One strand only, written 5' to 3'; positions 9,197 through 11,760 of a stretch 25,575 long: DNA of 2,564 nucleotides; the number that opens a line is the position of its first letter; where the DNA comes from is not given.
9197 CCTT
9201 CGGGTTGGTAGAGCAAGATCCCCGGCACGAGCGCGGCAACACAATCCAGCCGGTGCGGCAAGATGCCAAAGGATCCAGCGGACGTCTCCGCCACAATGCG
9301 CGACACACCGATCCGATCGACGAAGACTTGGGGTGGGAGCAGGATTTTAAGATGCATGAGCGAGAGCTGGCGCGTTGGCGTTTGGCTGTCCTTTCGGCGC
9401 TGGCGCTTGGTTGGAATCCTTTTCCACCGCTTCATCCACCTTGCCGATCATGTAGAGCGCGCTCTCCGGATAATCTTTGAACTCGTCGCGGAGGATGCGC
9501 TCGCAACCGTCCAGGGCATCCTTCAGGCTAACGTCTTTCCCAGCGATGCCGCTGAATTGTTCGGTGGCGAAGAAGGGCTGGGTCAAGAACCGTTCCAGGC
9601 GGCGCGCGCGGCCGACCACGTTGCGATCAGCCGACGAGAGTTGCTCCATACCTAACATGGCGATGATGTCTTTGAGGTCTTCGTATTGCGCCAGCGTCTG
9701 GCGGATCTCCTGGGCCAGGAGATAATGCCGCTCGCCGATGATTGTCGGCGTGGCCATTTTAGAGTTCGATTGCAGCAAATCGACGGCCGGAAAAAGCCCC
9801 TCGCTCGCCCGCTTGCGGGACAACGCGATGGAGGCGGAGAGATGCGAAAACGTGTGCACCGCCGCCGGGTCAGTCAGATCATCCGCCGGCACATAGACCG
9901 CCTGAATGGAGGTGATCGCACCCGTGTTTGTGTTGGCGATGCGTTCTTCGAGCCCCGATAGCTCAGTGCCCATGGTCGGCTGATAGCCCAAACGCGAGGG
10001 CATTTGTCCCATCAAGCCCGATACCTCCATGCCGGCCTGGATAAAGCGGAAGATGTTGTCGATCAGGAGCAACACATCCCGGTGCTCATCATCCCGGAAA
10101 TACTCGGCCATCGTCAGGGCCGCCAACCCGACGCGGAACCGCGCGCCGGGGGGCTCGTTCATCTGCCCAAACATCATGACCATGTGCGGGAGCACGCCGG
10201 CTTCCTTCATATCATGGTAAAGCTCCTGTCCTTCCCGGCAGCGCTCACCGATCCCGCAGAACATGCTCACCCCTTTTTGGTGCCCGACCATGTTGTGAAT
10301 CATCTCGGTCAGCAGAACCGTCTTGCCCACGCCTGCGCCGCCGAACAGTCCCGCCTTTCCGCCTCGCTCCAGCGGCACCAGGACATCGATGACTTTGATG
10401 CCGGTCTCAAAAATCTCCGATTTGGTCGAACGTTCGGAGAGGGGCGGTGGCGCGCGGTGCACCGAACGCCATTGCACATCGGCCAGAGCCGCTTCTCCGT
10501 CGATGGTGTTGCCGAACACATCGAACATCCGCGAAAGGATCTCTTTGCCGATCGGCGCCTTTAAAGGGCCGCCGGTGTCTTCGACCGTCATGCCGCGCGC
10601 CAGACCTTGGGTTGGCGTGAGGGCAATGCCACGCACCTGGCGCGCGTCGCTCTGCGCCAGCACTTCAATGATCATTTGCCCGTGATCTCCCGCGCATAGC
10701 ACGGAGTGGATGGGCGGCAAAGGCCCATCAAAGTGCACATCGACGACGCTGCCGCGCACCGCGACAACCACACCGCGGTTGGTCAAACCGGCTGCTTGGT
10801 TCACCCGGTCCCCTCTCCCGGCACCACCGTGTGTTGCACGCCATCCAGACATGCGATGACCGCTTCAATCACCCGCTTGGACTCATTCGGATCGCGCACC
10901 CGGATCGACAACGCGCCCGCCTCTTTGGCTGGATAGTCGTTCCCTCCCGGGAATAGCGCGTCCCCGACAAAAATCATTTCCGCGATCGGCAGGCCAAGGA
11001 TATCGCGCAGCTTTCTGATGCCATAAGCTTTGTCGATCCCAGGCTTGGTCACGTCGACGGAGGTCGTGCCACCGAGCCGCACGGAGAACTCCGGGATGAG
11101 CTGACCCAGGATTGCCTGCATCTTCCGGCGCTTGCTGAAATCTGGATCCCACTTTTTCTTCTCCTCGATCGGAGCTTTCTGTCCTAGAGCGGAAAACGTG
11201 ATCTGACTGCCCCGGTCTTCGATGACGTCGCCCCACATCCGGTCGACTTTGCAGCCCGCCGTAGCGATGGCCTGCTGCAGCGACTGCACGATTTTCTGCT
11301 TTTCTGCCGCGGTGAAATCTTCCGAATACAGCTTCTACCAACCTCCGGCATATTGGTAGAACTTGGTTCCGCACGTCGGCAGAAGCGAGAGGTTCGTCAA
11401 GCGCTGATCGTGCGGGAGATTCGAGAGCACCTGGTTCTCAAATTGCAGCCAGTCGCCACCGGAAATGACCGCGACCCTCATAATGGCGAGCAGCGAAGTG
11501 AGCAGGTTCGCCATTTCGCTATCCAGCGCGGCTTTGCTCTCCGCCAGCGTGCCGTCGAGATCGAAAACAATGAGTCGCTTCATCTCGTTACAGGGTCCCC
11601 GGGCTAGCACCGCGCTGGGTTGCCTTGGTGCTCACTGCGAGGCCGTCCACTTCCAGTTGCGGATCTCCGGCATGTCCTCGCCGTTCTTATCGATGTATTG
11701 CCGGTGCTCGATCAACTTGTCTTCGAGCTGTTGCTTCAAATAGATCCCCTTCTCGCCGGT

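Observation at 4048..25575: Candidate glucan-fuelled energy module: cgs - PRC - S2P - rpiB - phosphoketolase - PMM/PGM-like HAD - N-ATPase in one co-oriented run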

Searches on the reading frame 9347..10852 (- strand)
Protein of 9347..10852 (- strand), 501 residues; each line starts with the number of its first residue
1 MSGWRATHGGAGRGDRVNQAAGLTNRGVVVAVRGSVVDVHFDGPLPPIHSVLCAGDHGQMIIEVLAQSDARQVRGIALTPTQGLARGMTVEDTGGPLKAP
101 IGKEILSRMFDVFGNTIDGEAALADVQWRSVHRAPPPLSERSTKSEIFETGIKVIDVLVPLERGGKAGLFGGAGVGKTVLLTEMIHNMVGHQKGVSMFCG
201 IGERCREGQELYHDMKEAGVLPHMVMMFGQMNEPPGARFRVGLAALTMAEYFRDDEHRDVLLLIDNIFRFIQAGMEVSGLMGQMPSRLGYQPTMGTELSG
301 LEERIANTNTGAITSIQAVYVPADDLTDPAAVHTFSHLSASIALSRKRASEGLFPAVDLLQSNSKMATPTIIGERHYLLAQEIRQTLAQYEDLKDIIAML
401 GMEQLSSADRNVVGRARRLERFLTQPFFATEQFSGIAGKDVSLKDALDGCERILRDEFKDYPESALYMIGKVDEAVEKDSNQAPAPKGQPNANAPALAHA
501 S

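Call 3: search_protein_families(library=pfam, proteins=[window:9347-10852:-])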
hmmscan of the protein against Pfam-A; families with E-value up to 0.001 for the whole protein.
window:9347-10852:- (501 aa): 3 families
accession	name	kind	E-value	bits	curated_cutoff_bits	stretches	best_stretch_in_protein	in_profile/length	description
PF00006.31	ATP-synt_ab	-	1.9e-70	237.2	29.5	1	151-364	1-213/213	ATP synthase alpha/beta family, nucleotide-binding domain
PF22919.1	ATP-synt_VA_C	-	1.2e-11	45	24.7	1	370-444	6-82/101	C-terminal domain of V and A type ATP synthase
PF02874.29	ATP-synt_ab_N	-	1.6e-08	35.4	20.9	1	29-94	1-69/69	ATP synthase alpha/beta family, beta-barrel domain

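Call 6: search_protein_families(library=ncbifam, proteins=[window:9347-10852:-])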
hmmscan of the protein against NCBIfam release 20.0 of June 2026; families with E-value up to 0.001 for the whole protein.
window:9347-10852:- (501 aa): 35 families (the best 25 are shown)
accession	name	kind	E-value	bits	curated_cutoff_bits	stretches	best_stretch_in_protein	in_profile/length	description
TIGR03305.1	alt_F1F0_F1_bet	exception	7.1e-261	865.5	752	1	27-475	1-449/449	alternate F1F0 ATPase, F1 subunit beta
TIGR01039.1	atpD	equivalog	1.7e-181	604.1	462.85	1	26-480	2-460/462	F0F1 ATP synthase subunit beta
NF045858.1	glide_MMOB1670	exception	1.1e-133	447.4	850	1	27-481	230-692/705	MMOB1670 family gliding motility ATPase complex subunit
NF045934.1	MSC_0618_beta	exception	8.2e-117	390.8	570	1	29-473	3-448/451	MSC_0618 family F1-like ATPase beta subunit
TIGR02546.1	III_secr_ATP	equivalog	2.3e-66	224.3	604.75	1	54-433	35-411/423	type III secretion system ATPase SctN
TIGR01026.1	fliI_yscN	subfamily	3.7e-65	220.4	379.5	1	19-434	17-429/440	FliI/YscN family ATPase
TIGR03496.1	FliI_clade1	equivalog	1.4e-62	211.8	619.1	1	56-431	29-402/414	flagellar protein export ATPase FliI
TIGR03498.1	FliI_clade3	equivalog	1.2e-58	198.8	587.45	1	59-425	35-399/418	flagellar protein export ATPase FliI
TIGR03497.1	FliI_clade2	equivalog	3.3e-58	197.6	629.8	1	56-426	30-395/413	flagellar protein export ATPase FliI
NF005391.0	PRK06936.1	equivalog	5.4e-57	193.5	657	1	26-430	24-424/439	type III secretion system ATPase SctN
NF005295.0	PRK06820.1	equivalog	6.3e-54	183.6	690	1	22-426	26-421/440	EscN/YscN/HrcN family type III secretion system ATPase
NF006012.0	PRK08149.1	equivalog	6.9e-53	180.1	594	1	78-434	64-420/431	type III secretion system ATPase SctN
NF006575.0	PRK09099.1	subfamily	5.5e-51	173.7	706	1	80-426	81-423/443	type III secretion system ATPase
NF005765.0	PRK07594.1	equivalog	3.2e-48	164.5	715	1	51-398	44-384/433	EscN/YscN/HrcN family type III secretion system ATPase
NF006290.1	PRK08472.1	equivalog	6.7e-47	160.3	644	1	94-430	87-419/433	flagellar protein export ATPase FliI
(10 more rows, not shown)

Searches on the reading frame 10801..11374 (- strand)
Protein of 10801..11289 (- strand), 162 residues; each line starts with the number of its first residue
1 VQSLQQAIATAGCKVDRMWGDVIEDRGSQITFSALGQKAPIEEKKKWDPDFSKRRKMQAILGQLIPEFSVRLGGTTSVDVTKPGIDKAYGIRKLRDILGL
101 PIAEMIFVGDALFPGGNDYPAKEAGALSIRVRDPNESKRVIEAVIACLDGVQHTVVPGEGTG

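Call 4: search_protein_families(library=pfam, proteins=[window:10801-11289:-, window:10883-11374:-])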
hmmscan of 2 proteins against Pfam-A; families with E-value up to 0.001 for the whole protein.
window:10801-11289:- (162 aa): 2 families
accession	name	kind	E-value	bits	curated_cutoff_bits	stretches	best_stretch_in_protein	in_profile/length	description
PF03332.19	PMM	-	9.1e-10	39.1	22.4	1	16-145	87-219/221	Eukaryotic phosphomannomutase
PF08282.18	Hydrolase_3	-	0.00038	20.7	20.9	1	63-111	167-212/255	haloacid dehalogenase-like hydrolase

window:10883-11374:- (163 aa): 0 families

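Call 6: search_protein_families(library=ncbifam, proteins=[window:10801-11289:-, window:10883-11374:-])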
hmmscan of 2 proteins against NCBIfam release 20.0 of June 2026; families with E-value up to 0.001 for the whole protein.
window:10801-11289:- (162 aa): 4 families
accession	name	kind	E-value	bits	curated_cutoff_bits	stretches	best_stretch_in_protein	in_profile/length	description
TIGR01484.1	HAD-SF-IIB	subfamily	2.2e-09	37.7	41.8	1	16-131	107-221/221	HAD-IIB family hydrolase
TIGR00099.1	Cof-subfamily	subfamily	1.5e-05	24.8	137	1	62-120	164-218/256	Cof-type HAD-IIB family hydrolase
TIGR01482.1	SPP-subfamily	subfamily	5.3e-05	22.9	107.15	1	30-132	94-191/225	sucrose-phosphate phosphatase subfamily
NF002245.0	PRK01158.1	equivalog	9e-05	21.9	198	1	77-137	148-204/233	phosphoglycolate phosphatase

window:10883-11374:- (163 aa): 0 families

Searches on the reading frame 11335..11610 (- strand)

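Call 4: search_protein_families(library=pfam, proteins=[window:11335-11610:-])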
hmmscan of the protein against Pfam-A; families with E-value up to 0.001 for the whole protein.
window:11335-11610:- (91 aa): 0 families

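Call 6: search_protein_families(library=ncbifam, proteins=[window:11335-11610:-])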
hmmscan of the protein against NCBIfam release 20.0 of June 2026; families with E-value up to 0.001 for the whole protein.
window:11335-11610:- (91 aa): 2 families
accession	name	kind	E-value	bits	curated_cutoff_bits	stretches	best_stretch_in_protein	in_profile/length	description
TIGR01484.1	HAD-SF-IIB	subfamily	7.5e-06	26.1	41.8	1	13-87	1-78/221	HAD-IIB family hydrolase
TIGR00685.1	T6PP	equivalog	0.00035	20.5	68.05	1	11-58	3-57/250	trehalose-phosphatase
